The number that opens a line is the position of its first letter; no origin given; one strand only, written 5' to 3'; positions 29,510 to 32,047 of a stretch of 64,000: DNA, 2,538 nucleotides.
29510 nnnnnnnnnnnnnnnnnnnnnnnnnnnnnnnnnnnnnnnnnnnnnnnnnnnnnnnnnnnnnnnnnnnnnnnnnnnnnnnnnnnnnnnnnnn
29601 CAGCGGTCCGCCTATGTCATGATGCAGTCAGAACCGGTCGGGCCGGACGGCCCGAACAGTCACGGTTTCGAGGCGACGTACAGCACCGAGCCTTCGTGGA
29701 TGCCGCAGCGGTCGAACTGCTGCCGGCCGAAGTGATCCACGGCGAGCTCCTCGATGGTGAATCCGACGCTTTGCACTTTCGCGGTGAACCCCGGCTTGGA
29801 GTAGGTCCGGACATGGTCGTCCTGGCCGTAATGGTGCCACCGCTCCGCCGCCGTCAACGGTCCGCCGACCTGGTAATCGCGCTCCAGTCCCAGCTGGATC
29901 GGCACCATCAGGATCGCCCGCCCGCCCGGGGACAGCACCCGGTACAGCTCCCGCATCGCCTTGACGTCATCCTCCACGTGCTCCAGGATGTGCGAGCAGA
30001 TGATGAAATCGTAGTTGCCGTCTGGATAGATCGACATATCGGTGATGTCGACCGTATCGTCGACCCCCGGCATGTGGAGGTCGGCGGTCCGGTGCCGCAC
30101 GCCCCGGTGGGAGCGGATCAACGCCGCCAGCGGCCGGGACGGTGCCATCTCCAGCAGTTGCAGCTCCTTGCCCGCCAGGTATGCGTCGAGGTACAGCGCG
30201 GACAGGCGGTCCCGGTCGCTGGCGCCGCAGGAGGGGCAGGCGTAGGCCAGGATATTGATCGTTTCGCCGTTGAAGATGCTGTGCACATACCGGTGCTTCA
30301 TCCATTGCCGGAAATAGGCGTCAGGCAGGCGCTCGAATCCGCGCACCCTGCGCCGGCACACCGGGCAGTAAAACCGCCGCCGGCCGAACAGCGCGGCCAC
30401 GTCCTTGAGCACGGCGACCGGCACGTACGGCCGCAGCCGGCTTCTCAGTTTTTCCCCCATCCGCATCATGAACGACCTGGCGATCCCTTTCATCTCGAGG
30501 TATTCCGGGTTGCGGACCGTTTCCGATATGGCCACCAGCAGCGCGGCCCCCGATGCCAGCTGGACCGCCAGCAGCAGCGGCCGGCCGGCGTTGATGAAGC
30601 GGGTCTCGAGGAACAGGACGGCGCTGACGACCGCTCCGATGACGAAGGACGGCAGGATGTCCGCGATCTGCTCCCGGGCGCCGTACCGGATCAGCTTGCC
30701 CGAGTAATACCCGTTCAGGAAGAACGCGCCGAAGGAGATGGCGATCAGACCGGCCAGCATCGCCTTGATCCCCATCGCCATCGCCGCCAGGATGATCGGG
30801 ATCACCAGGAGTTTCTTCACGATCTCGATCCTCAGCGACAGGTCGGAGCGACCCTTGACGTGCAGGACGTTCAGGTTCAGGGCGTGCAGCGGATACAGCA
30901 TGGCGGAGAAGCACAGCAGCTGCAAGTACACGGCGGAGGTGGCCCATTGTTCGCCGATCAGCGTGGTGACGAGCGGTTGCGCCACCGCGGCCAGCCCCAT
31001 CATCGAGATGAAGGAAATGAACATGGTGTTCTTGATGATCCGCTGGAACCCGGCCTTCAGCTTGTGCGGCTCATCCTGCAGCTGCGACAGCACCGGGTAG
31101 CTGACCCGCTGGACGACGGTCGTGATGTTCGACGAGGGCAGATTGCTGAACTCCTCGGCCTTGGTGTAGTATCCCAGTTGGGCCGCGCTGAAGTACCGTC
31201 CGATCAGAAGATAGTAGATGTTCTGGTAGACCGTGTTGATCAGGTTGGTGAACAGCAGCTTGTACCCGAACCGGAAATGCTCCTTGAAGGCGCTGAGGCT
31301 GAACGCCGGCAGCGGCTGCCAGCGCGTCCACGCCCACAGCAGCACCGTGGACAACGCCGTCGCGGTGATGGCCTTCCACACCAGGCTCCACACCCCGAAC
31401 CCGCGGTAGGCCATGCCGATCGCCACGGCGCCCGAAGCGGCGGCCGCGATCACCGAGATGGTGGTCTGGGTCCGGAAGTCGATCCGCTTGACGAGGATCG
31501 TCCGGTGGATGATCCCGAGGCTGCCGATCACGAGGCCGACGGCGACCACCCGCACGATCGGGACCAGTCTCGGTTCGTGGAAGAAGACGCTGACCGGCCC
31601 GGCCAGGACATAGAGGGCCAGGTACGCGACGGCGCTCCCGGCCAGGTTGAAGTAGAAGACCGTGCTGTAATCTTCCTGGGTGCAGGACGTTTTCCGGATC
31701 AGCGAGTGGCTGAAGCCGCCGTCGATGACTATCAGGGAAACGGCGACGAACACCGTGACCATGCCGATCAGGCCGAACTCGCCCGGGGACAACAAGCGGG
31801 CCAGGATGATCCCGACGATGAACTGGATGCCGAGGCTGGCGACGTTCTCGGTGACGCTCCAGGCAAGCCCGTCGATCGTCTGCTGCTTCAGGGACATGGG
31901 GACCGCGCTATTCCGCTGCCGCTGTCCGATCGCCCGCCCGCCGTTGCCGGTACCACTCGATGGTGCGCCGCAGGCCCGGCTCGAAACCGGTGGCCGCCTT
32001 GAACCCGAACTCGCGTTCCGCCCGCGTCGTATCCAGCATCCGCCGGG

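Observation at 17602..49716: A 32-kb single-strand polysaccharide locus with duplicated Wzx/Wzy/Wzz machinery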

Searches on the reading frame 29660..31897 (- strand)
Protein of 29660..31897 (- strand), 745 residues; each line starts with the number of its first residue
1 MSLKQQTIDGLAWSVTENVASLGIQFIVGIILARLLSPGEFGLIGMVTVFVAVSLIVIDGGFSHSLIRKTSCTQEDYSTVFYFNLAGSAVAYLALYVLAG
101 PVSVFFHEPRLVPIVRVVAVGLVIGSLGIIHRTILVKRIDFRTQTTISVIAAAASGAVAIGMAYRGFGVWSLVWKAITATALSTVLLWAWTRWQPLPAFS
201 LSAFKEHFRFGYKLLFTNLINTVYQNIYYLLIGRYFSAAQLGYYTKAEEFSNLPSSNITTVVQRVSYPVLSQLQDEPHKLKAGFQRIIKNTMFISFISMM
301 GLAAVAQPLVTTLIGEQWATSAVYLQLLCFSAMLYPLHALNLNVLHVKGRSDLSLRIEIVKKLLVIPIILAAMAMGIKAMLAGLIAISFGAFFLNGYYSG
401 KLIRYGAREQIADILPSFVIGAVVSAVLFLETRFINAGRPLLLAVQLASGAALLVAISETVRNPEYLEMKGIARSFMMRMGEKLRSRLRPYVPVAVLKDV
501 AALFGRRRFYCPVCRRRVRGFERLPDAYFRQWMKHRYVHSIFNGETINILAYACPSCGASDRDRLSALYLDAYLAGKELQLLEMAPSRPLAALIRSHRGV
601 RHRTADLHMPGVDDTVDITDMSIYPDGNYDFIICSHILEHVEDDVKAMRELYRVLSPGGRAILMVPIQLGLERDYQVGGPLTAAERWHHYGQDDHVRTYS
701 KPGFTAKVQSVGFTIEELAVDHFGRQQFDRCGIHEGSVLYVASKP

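Call 5: search_protein_families(library=pfam, proteins=[window:29660-31897:-], max_evalue=0.01)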
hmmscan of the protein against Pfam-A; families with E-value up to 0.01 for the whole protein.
window:29660-31897:- (745 aa): 8 families
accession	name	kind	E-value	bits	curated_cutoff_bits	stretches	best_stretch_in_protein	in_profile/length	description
PF13440.11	Polysacc_synt_3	-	4.9e-90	302.2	23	1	31-321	1-291/293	Polysaccharide biosynthesis protein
PF01943.22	Polysacc_synt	-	5.4e-35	121.6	28.2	1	10-274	4-274/274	Polysaccharide biosynthesis protein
PF08241.18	Methyltransf_11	-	2.4e-10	41.4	21.2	1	617-662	50-94/95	Methyltransferase domain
PF13489.12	Methyltransf_23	-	3.6e-10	40.2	27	1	620-717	77-163/164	Methyltransferase domain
PF13649.12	Methyltransf_25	-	1.1e-05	26.5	27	1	617-659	54-97/97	Methyltransferase domain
PF08242.18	Methyltransf_12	-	1.8e-05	25.8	30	1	618-660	55-97/98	Methyltransferase domain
PF13847.12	Methyltransf_31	-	4.2e-05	23.7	27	1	617-662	62-108/145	Methyltransferase domain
PF01209.24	Ubie_methyltran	-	0.002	18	20.1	1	624-663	112-151/233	ubiE/COQ5 methyltransferase family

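Call 34: find_homologous_proteins(query=window:29660-31897:-, max_evalue=1e-10)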
Query window:29660-31897:- (745 aa): 4796 proteins with E <= 1e-10 among 8000 candidates; the best 120 are listed.
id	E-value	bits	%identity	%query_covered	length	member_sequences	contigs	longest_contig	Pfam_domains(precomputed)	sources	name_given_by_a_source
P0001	0.0e+0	1666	100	100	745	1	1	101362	PF13489.13,PF01943.23,PF13649.13,PF13440.12,PF08241.19,PF08242.19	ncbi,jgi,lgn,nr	ncbi:MAG: oligosaccharide flippase family protein [Candidatus Edwardsbacteria bacterium]|jgi:O-antig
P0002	4.1e-208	712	67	65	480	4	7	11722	PF01943.23,PF13440.12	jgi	jgi:teichuronic acid exporter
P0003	6.1e-193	661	61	66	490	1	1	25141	PF01943.23,PF13440.12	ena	-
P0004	8.3e-185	634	60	66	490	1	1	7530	PF01943.23,PF13440.12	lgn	-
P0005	4.3e-181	622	61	64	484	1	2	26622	PF01943.23,PF13440.12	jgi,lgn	-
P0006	8.5e-181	621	60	64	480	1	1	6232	PF01943.23,PF13440.12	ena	-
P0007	2.8e-180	619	60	63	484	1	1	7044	PF01943.23,PF13440.12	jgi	jgi:teichuronic acid exporter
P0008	7.6e-180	618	59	63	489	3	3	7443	PF01943.23,PF13440.12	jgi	jgi:O-antigen/teichoic acid export membrane protein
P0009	1.5e-177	611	58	64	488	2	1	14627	PF01943.23,PF13440.12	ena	-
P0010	6.8e-177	608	58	64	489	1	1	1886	PF01943.23,PF13440.12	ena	-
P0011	7.5e-177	608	58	64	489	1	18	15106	PF01943.23,PF13440.12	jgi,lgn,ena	-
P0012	1.1e-176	608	58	64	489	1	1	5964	PF01943.23,PF13440.12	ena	-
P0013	1.4e-176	607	58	63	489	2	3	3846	PF01943.23,PF13440.12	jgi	-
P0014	5.4e-176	605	58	64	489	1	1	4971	PF01943.23,PF13440.12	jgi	-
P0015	1.4e-174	601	58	63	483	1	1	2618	PF01943.23,PF13440.12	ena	-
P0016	4.5e-174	599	56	63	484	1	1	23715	PF01943.23,PF13440.12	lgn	-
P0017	5.4e-173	595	58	63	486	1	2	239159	PF01943.23,PF13440.12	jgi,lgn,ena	-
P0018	4.8e-172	592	58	63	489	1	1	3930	PF01943.23,PF13440.12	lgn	-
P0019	1.4e-170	587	62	56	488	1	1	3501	PF01943.23,PF13440.12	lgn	-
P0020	2.4e-165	570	52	63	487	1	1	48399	PF01943.23,PF13440.12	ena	-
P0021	2.5e-165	570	53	63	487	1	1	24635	PF01943.23,PF13440.12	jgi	jgi:teichuronic acid exporter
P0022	2.9e-165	570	54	63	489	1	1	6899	PF01943.23,PF13440.12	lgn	-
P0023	1.2e-164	568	56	63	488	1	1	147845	PF01943.23,PF13440.12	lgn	-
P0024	2.6e-164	567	55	63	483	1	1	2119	PF01943.23,PF13440.12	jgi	-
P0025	1.1e-163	565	52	65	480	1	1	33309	PF01943.23,PF13440.12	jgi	jgi:O-antigen/teichoic acid export membrane protein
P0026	1.6e-163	564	54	63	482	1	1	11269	PF01943.23,PF13440.12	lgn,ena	-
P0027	7.6e-163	562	53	65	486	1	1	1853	PF01943.23,PF13440.12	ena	-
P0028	1.0e-162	561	55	64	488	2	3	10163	PF01943.23,PF13440.12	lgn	-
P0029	2.8e-162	560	53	64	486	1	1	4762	PF01943.23,PF13440.12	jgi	jgi:teichuronic acid exporter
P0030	3.1e-162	560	55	63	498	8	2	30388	PF01943.23,PF13440.12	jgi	-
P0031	3.2e-162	560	53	65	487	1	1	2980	PF01943.23,PF13440.12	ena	-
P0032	3.3e-162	560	52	65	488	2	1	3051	PF01943.23,PF13440.12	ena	-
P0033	3.9e-162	560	53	63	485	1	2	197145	PF01943.23,PF13440.12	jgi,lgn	jgi:teichuronic acid exporter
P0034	4.2e-162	559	54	63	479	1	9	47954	PF01943.23,PF13440.12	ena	-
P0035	8.0e-162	558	54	63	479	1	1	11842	PF01943.23,PF13440.12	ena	-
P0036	8.3e-162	558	54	63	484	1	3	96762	PF01943.23,PF13440.12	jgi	jgi:teichuronic acid exporter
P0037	9.1e-162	558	55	63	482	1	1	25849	PF01943.23,PF13440.12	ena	-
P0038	9.9e-162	558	52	65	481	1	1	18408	PF01943.23,PF13440.12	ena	-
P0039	1.6e-161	557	55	63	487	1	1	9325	PF01943.23,PF13440.12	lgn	-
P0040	1.8e-161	557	55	65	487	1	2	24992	PF01943.23,PF13440.12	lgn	-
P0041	2.3e-161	557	52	65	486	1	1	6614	PF01943.23,PF13440.12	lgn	-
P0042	2.4e-161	557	53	65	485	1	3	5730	PF01943.23,PF13440.12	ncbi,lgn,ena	-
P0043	2.4e-161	557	53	65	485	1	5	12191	PF01943.23,PF13440.12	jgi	jgi:O-antigen/teichoic acid export membrane protein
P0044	2.5e-161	557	55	64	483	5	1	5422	PF01943.23,PF13440.12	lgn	-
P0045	4.0e-161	556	53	64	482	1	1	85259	PF01943.23,PF13440.12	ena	-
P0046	4.4e-161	556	55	63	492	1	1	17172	PF01943.23,PF13440.12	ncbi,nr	ncbi:MAG: MOP flippase family protein [Bacteroidales bacterium]|nr:MOP flippase family protein [Bact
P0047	4.4e-161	556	53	64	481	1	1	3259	PF01943.23,PF13440.12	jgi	jgi:teichuronic acid exporter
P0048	6.4e-161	555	53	64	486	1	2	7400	PF01943.23,PF13440.12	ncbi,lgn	-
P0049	6.5e-161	555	51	64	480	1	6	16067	PF01943.23,PF13440.12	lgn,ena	-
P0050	7.4e-161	555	54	63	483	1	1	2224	PF01943.23,PF13440.12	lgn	-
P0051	8.3e-161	555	53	64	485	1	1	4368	PF01943.23,PF13440.12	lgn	-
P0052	9.8e-161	555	54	64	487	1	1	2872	PF01943.23,PF13440.12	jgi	jgi:O-antigen/teichoic acid export membrane protein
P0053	1.0e-160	555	54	63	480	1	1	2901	PF01943.23,PF13440.12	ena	-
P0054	1.1e-160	555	52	65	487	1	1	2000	PF01943.23,PF13440.12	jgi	-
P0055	1.2e-160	555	53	65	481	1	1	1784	PF01943.23,PF13440.12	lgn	-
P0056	1.2e-160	555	53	64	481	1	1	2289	PF01943.23,PF13440.12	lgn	-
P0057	2.5e-160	554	53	63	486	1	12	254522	PF01943.23,PF13440.12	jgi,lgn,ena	-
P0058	3.5e-160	553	53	63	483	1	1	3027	PF01943.23,PF13440.12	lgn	-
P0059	5.7e-160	552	52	64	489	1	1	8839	PF01943.23,PF13440.12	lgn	-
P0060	6.0e-160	552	53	64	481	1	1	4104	PF01943.23,PF13440.12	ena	-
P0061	6.1e-160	552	53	63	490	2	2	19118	PF01943.23,PF13440.12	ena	-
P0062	6.1e-160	552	52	66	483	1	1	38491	PF01943.23,PF13440.12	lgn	-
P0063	7.4e-160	552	53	63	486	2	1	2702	PF01943.23,PF13440.12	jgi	-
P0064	1.2e-159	551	53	63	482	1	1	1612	PF01943.23,PF13440.12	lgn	-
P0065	1.4e-159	551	53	63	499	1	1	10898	PF01943.23,PF13440.12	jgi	jgi:teichuronic acid exporter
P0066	1.9e-159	551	53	63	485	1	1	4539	PF01943.23,PF13440.12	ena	-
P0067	2.5e-159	550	53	64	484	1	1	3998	PF01943.23,PF13440.12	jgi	jgi:O-antigen/teichoic acid export membrane protein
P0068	3.1e-159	550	53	63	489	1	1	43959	PF01943.23,PF13440.12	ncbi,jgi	ncbi:MAG: MOP flippase family protein [Desulfuromonadales bacterium]|jgi:teichuronic acid exporter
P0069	3.7e-159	550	53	64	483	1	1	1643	PF01943.23,PF13440.12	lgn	-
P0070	3.8e-159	550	53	63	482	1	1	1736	PF01943.23,PF13440.12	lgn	-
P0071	4.9e-159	549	52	65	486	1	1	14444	PF01943.23,PF13440.12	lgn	-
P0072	4.9e-159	549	55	63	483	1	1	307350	PF01943.23,PF13440.12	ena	-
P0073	4.9e-159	549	54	64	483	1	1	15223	PF01943.23,PF13440.12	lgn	-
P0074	5.2e-159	549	54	64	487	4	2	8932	PF01943.23,PF13440.12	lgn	-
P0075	5.4e-159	549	53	64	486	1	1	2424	PF01943.23,PF13440.12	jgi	jgi:O-antigen/teichoic acid export membrane protein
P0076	5.5e-159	549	53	64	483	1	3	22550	PF01943.23,PF13440.12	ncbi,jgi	jgi:O-antigen/teichoic acid export membrane protein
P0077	6.9e-159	549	53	66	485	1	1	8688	PF01943.23,PF13440.12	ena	-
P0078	7.2e-159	549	55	63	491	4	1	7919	PF01943.23,PF13440.12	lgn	-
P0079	7.6e-159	549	53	63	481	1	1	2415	PF01943.23,PF13440.12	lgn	-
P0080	8.2e-159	549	54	63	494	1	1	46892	PF01943.23,PF13440.12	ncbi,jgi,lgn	jgi:O-antigen/teichoic acid export membrane protein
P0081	9.0e-159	548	53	63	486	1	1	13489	PF01943.23,PF13440.12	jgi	jgi:teichuronic acid exporter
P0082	1.2e-158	548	52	65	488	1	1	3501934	PF01943.23,PF13440.12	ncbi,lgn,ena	-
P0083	1.6e-158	548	54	63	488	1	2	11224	PF01943.23,PF13440.12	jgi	-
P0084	1.7e-158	547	53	64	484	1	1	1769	PF01943.23,PF13440.12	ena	-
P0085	1.8e-158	547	54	63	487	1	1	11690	PF01943.23,PF13440.12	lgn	-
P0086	1.8e-158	547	54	65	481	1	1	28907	PF01943.23,PF13440.12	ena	-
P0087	2.0e-158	547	52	65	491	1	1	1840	PF01943.23,PF13440.12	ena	-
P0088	2.2e-158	547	52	63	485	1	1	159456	PF01943.23,PF13440.12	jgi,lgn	jgi:teichuronic acid exporter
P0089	2.5e-158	547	53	63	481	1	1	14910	PF01943.23,PF13440.12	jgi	jgi:teichuronic acid exporter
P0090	3.0e-158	547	54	63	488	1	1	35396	PF01943.23,PF13440.12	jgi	jgi:O-antigen/teichoic acid export membrane protein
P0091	3.1e-158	547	52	64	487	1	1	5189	PF01943.23,PF13440.12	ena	-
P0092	3.3e-158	547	53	63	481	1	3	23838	PF01943.23,PF13440.12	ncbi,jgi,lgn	ncbi:MAG: teichuronic acid exporter [Patiriisocius sp.]|jgi:teichuronic acid exporter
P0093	3.4e-158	547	53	64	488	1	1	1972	PF01943.23,PF13440.12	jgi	-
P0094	3.4e-158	546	53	64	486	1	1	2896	PF01943.23,PF13440.12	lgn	-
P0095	3.5e-158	546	52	65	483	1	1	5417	PF01943.23,PF13440.12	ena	-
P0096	4.3e-158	546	53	63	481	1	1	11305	PF01943.23,PF13440.12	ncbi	-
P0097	4.5e-158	546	53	63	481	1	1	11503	PF01943.23,PF13440.12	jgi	jgi:teichuronic acid exporter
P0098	4.6e-158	546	53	63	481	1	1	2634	PF01943.23,PF13440.12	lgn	-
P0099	5.0e-158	546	53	64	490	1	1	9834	PF01943.23,PF13440.12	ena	-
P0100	5.6e-158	546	52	64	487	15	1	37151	PF01943.23,PF13440.12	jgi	-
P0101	7.7e-158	545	54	64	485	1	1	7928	PF01943.23,PF13440.12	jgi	-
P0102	7.9e-158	545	52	63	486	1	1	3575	PF01943.23,PF13440.12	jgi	-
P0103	8.1e-158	545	53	63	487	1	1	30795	PF01943.23,PF13440.12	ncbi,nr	ncbi:MAG: MOP flippase family protein [Chlorobiales bacterium]|nr:MOP flippase family protein [Chlor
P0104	9.7e-158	545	53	63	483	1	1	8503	PF01943.23,PF13440.12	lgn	-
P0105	1.1e-157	545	53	65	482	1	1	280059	PF01943.23,PF13440.12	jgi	jgi:teichuronic acid exporter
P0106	1.1e-157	545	54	63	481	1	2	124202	PF01943.23,PF13440.12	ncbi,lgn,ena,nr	ncbi:MAG: lipopolysaccharide biosynthesis protein [Bacteroidales bacterium]|nr:lipopolysaccharide bi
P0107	1.1e-157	545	53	64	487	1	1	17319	PF01943.23,PF13440.12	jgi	jgi:teichuronic acid exporter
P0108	1.2e-157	545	52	64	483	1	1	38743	PF01943.23,PF13440.12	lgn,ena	-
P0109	1.3e-157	545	53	63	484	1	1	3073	PF01943.23,PF13440.12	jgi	jgi:teichuronic acid exporter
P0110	1.3e-157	545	52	64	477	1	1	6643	PF01943.23,PF13440.12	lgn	-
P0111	1.3e-157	545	52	65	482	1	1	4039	PF01943.23,PF13440.12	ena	-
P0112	1.3e-157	545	54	64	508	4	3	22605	PF01943.23,PF13440.12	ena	-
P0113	1.7e-157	544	53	63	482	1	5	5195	PF01943.23,PF13440.12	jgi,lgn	-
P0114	1.7e-157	544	54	63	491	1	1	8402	PF01943.23,PF13440.12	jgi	-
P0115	1.8e-157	544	54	63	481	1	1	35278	PF01943.23,PF13440.12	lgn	-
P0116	2.0e-157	544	51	65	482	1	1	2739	PF01943.23,PF13440.12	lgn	-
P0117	2.0e-157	544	53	63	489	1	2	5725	PF01943.23,PF13440.12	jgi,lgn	-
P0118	2.2e-157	544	53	63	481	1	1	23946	PF01943.23,PF13440.12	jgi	jgi:teichuronic acid exporter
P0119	2.4e-157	544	53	63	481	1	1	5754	PF01943.23,PF13440.12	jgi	jgi:teichuronic acid exporter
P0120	2.9e-157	543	53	63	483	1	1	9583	PF01943.23,PF13440.12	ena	-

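Call 37: find_encoding_contigs(protein=P0003, flank=10000, max_places=3)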
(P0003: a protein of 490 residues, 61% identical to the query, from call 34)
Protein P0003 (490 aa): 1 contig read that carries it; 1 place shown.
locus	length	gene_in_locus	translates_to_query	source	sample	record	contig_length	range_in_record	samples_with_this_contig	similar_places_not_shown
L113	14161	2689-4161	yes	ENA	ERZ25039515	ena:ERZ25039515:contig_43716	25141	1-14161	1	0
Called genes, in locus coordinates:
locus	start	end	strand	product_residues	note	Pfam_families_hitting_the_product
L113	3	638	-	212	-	?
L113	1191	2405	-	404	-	PF00534:Glycos_transf_1, PF13692:Glyco_trans_1_4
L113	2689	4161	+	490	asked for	PF01943:Polysacc_synt, PF13440:Polysacc_synt_3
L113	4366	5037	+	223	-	PF03269:DUF268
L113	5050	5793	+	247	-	PF13489:Methyltransf_23, PF13847:Methyltransf_31, PF08241:Methyltransf_11, PF08242:Methyltransf_12, PF13649:Methyltransf_25 (weak)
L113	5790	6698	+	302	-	PF01531:Glyco_transf_11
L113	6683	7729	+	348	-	PF13641:Glyco_tranf_2_3, PF00535:Glycos_transf_2, PF10111:Glyco_tranf_2_2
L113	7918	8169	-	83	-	PF13419:HAD_2, PF13242:Hydrolase_like (weak)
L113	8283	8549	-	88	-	-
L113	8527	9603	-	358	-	PF21360:PylC-like_N, PF02655:ATP-grasp_3, PF02786:CPSase_L_D2 (faint), PF15632:ATPgrasp_Ter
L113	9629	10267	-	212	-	PF02585:PIG-L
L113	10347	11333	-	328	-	-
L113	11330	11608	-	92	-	-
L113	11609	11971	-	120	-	PF03129:HGTP_anticodon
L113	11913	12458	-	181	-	PF00587:tRNA-synt_2b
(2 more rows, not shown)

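Call 38: find_encoding_contigs(protein=P0002, flank=10000, max_places=3)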
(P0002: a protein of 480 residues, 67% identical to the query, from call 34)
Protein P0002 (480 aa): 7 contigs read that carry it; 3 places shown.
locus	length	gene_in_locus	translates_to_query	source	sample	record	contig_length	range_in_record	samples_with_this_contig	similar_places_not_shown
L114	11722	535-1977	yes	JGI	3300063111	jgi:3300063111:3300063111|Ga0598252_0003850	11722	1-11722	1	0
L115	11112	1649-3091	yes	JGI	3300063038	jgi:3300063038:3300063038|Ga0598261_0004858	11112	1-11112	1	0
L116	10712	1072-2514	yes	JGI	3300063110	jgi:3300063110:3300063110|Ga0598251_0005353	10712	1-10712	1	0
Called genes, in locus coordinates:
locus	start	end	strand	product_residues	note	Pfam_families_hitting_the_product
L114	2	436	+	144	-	?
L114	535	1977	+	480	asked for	PF01943:Polysacc_synt, PF13440:Polysacc_synt_3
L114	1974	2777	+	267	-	PF13489:Methyltransf_23, PF08242:Methyltransf_12 (weak), PF08241:Methyltransf_11, PF13649:Methyltransf_25 (weak), PF13847:Methyltransf_31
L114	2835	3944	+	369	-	PF01041:DegT_DnrJ_EryC1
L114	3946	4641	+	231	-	PF08889:WbqC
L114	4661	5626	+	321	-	PF00251:Glyco_hydro_32N (faint)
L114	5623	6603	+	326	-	PF00251:Glyco_hydro_32N (faint)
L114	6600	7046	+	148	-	PF13527:Acetyltransf_9 (faint), PF00583:Acetyltransf_1, PF13673:Acetyltransf_10, PF13420:Acetyltransf_4 (weak), PF13508:Acetyltransf_7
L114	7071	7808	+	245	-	PF13489:Methyltransf_23, PF05401:NodS (weak), PF08241:Methyltransf_11 (weak), PF08242:Methyltransf_12, PF13649:Methyltransf_25 (weak)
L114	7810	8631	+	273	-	PF13641:Glyco_tranf_2_3, PF00535:Glycos_transf_2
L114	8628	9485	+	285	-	-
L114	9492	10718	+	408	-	-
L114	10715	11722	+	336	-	PF00535:Glycos_transf_2, PF10111:Glyco_tranf_2_2 (weak), PF13641:Glyco_tranf_2_3, PF13632:Glyco_trans_2_3 (weak)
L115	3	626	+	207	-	?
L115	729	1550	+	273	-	PF02706:Wzz (weak)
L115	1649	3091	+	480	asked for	PF01943:Polysacc_synt, PF13440:Polysacc_synt_3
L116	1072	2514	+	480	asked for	PF01943:Polysacc_synt, PF13440:Polysacc_synt_3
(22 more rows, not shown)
